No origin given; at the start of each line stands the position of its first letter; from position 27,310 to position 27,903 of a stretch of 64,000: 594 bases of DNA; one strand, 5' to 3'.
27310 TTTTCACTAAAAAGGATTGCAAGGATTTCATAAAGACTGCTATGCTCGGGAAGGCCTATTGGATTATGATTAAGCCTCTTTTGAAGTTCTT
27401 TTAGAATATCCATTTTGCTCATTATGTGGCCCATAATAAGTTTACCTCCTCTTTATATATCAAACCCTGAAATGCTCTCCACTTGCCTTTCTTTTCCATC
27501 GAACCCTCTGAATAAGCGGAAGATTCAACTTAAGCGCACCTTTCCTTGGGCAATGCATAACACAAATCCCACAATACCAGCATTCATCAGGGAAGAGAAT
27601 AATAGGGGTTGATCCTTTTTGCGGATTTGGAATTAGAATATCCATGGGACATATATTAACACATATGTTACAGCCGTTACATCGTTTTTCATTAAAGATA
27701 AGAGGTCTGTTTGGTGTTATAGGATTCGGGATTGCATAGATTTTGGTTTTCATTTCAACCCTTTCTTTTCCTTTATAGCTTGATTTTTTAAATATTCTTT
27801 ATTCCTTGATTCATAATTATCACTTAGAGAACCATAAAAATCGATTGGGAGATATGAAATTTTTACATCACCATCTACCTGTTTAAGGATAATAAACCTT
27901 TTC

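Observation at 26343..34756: Two divergent AprB/AprA-like ferredoxin-flavoprotein pairs in mirror order, wired to a TAXI-TRAP importer: candidate undescribed redox catabolic module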

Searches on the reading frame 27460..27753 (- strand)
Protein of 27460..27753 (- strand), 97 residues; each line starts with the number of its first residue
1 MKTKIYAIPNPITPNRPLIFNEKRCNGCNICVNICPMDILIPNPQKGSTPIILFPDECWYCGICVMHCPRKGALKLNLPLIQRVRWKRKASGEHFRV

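Call 3: search_protein_families(library=pfam, proteins=[window:27460-27753:-], max_evalue=0.01)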
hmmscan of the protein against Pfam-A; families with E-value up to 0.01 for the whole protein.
window:27460-27753:- (97 aa): 15 families
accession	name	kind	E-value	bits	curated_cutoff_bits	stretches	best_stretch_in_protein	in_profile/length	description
PF00037.32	Fer4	-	9.9e-12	44.6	21.1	2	19-40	2-23/24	4Fe-4S binding domain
PF12838.12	Fer4_7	-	6.7e-09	36.5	27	1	24-70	1-50/52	4Fe-4S dicluster domain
PF13187.11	Fer4_9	-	2.8e-08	34.1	27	1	24-71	1-50/52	4Fe-4S dicluster domain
PF14697.11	Fer4_21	-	2.9e-08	34.2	35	1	15-38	31-55/59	4Fe-4S dicluster domain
PF13237.11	Fer4_10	-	5e-07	30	25.5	1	19-69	3-53/53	4Fe-4S dicluster domain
PF12837.12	Fer4_6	-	1.5e-06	28.3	25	1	20-39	4-23/24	4Fe-4S binding domain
PF13484.11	Fer4_16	-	2.5e-06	28.6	30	1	22-37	50-65/66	4Fe-4S double cluster binding domain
PF12797.12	Fer4_2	-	4.9e-06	26.6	24.5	1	18-36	3-21/22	4Fe-4S binding domain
PF13534.11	Fer4_17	-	1.3e-05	26.1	22.2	0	24-43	1-20/61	4Fe-4S dicluster domain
PF12800.12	Fer4_4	-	2e-05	25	24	1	23-38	2-17/17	4Fe-4S binding domain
PF13183.11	Fer4_8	-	0.00011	23.1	27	0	24-37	4-17/68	4Fe-4S dicluster domain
PF12798.12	Fer4_3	-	0.0015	19.6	27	0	25-39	1-15/15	4Fe-4S binding domain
PF13746.11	Fer4_18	-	0.0015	19.2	27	0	23-41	59-77/114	4Fe-4S dicluster domain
PF25160.1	LdpA_Fe-S-bd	-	0.0026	17.9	27.6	0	22-39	25-42/49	LdpA Fe-S cluster-binding domain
PF17179.9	Fer4_22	-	0.0029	18.9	27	0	20-39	76-95/95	4Fe-4S dicluster domain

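Call 4: search_protein_families(library=ncbifam, proteins=[window:27460-27753:-], max_evalue=0.01)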
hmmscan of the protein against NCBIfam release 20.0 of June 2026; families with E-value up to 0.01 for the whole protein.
window:27460-27753:- (97 aa): 57 families (the best 25 are shown)
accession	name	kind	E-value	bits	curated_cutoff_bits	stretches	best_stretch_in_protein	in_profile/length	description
TIGR01944.1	rnfB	subfamily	8.2e-10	38.5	68.7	1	19-72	109-159/190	RnfABCDGE type electron transport complex subunit B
NF006221.0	PRK08348.1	subfamily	9.2e-10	38.3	124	1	8-76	29-94/136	NADH-plastoquinone oxidoreductase subunit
NF040864.1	HgcB_ferredoxin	equivalog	9.4e-10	38.2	99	1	18-71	9-59/93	mercury methylation ferredoxin HgcB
NF043039.1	HgcAB_like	equivalog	1.2e-09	38.3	285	1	19-71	296-347/350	HgcAB-like fusion protein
NF042909.1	FMH_DH_FwdF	exception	6.8e-08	32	375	1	15-77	7-75/336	tungsten-dependent formylmethanofuran dehydrogenase subunit FwdF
NF007205.0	PRK09626.1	equivalog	1e-07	31.9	93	1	15-69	9-67/105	2-oxoglutarate-acceptor oxidoreductase subunit OorD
NF043069.1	T4HPD_activ_SAM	equivalog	1e-07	31.6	425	1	14-71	42-95/299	trans-4-hydroxy-L-proline dehydratase activase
TIGR00402.1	napF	equivalog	1.6e-07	31.4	102.2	1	23-71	35-82/149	ferredoxin-type protein NapF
TIGR02700.1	flavo_MJ0208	hypoth_equivalog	2.6e-07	30.1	251.35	1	12-85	137-205/234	dihydromethanopterin reductase (acceptor)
TIGR02060.1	aprB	equivalog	3.2e-07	30.3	135.65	1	18-71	3-60/132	adenylyl-sulfate reductase subunit beta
NF003475.0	PRK05113.1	equivalog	3.3e-07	30.4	203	1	19-72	109-159/190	electron transport complex subunit RsxB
NF045874.1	Vhu_polyferre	exception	5.7e-07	28.6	600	1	20-77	193-246/381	F420-non-reducing hydrogenase associated-polyferredoxin VhuB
NF007013.0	PRK09477.1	equivalog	6.3e-07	28.8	234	1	20-71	221-272/286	quinol dehydrogenase ferredoxin subunit NapH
TIGR02163.1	napH_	subfamily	1.1e-06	28.4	213.05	1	21-71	199-249/255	NapH/MauN family ferredoxin-type protein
TIGR02494.1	PFLE_PFLC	subfamily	1.3e-06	27.9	174.35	1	9-74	34-97/293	glycyl-radical enzyme activating protein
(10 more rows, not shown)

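Call 42: search_solved_structures(query=window:27460-27753:-, max_evalue=0.001, show_alignments=3)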
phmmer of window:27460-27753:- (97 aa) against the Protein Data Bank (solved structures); distinct sequences matched with E-value up to 0.001: 31.
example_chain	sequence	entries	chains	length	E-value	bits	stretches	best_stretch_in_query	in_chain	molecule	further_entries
9sw6_G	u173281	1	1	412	2.8e-19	72.6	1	19-74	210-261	Polyferredoxin protein MvhB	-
9sw6_H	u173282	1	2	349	2e-16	63.4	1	17-81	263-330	Tungsten formylmethanofuran dehydrogenase, subunit F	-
7bkb_K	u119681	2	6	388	3.1e-15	59.6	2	18-77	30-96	Formylmethanofuran dehydrogenase, subunit F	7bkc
9sfi_T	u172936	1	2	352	6.8e-15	58.5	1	17-87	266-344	4Fe-4S ferredoxin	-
5t5i_F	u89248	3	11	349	9.8e-15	58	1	17-72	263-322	Tungsten formylmethanofuran dehydrogenase subunit fwdF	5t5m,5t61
9sfi_O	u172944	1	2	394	1.8e-11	47.5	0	19-70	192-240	Ferredoxin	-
8ys5_D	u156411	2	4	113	1e-08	38.6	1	19-70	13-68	2-oxoglutarate:acceptor oxidoreductase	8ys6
9sfi_A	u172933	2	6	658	7.7e-08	35.8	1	20-77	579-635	CoB--CoM heterodisulfide reductase iron-sulfur subunit A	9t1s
7zc6_B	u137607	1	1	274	1.7e-07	34.6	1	25-79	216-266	RnfB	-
7bkb_A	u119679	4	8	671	5.8e-07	32.9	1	22-76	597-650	CoB--CoM heterodisulfide reductase iron-sulfur subunit A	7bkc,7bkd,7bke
8a8o_C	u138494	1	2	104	1.5e-06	31.6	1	22-73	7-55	Beta-subunit of the PAPS reductase from Methanothermococcus thermolithotrophicus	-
6cfw_N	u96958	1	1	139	2.1e-06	31.2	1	7-75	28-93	NADH-plastoquinone oxidoreductase subunit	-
9eri_B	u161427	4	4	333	5.1e-05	26.7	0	22-71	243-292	Na(+)-translocating ferredoxin:NAD(+) oxidoreductase complex subunit B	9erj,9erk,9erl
7bkb_L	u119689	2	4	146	8.1e-05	26.1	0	21-41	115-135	Formylmethanofuran dehydrogenase, subunit G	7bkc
1jnr_B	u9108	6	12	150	0.00014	25.3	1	17-74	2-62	adenylylsulfate reductase | adenylylsulfate reductase, subunit B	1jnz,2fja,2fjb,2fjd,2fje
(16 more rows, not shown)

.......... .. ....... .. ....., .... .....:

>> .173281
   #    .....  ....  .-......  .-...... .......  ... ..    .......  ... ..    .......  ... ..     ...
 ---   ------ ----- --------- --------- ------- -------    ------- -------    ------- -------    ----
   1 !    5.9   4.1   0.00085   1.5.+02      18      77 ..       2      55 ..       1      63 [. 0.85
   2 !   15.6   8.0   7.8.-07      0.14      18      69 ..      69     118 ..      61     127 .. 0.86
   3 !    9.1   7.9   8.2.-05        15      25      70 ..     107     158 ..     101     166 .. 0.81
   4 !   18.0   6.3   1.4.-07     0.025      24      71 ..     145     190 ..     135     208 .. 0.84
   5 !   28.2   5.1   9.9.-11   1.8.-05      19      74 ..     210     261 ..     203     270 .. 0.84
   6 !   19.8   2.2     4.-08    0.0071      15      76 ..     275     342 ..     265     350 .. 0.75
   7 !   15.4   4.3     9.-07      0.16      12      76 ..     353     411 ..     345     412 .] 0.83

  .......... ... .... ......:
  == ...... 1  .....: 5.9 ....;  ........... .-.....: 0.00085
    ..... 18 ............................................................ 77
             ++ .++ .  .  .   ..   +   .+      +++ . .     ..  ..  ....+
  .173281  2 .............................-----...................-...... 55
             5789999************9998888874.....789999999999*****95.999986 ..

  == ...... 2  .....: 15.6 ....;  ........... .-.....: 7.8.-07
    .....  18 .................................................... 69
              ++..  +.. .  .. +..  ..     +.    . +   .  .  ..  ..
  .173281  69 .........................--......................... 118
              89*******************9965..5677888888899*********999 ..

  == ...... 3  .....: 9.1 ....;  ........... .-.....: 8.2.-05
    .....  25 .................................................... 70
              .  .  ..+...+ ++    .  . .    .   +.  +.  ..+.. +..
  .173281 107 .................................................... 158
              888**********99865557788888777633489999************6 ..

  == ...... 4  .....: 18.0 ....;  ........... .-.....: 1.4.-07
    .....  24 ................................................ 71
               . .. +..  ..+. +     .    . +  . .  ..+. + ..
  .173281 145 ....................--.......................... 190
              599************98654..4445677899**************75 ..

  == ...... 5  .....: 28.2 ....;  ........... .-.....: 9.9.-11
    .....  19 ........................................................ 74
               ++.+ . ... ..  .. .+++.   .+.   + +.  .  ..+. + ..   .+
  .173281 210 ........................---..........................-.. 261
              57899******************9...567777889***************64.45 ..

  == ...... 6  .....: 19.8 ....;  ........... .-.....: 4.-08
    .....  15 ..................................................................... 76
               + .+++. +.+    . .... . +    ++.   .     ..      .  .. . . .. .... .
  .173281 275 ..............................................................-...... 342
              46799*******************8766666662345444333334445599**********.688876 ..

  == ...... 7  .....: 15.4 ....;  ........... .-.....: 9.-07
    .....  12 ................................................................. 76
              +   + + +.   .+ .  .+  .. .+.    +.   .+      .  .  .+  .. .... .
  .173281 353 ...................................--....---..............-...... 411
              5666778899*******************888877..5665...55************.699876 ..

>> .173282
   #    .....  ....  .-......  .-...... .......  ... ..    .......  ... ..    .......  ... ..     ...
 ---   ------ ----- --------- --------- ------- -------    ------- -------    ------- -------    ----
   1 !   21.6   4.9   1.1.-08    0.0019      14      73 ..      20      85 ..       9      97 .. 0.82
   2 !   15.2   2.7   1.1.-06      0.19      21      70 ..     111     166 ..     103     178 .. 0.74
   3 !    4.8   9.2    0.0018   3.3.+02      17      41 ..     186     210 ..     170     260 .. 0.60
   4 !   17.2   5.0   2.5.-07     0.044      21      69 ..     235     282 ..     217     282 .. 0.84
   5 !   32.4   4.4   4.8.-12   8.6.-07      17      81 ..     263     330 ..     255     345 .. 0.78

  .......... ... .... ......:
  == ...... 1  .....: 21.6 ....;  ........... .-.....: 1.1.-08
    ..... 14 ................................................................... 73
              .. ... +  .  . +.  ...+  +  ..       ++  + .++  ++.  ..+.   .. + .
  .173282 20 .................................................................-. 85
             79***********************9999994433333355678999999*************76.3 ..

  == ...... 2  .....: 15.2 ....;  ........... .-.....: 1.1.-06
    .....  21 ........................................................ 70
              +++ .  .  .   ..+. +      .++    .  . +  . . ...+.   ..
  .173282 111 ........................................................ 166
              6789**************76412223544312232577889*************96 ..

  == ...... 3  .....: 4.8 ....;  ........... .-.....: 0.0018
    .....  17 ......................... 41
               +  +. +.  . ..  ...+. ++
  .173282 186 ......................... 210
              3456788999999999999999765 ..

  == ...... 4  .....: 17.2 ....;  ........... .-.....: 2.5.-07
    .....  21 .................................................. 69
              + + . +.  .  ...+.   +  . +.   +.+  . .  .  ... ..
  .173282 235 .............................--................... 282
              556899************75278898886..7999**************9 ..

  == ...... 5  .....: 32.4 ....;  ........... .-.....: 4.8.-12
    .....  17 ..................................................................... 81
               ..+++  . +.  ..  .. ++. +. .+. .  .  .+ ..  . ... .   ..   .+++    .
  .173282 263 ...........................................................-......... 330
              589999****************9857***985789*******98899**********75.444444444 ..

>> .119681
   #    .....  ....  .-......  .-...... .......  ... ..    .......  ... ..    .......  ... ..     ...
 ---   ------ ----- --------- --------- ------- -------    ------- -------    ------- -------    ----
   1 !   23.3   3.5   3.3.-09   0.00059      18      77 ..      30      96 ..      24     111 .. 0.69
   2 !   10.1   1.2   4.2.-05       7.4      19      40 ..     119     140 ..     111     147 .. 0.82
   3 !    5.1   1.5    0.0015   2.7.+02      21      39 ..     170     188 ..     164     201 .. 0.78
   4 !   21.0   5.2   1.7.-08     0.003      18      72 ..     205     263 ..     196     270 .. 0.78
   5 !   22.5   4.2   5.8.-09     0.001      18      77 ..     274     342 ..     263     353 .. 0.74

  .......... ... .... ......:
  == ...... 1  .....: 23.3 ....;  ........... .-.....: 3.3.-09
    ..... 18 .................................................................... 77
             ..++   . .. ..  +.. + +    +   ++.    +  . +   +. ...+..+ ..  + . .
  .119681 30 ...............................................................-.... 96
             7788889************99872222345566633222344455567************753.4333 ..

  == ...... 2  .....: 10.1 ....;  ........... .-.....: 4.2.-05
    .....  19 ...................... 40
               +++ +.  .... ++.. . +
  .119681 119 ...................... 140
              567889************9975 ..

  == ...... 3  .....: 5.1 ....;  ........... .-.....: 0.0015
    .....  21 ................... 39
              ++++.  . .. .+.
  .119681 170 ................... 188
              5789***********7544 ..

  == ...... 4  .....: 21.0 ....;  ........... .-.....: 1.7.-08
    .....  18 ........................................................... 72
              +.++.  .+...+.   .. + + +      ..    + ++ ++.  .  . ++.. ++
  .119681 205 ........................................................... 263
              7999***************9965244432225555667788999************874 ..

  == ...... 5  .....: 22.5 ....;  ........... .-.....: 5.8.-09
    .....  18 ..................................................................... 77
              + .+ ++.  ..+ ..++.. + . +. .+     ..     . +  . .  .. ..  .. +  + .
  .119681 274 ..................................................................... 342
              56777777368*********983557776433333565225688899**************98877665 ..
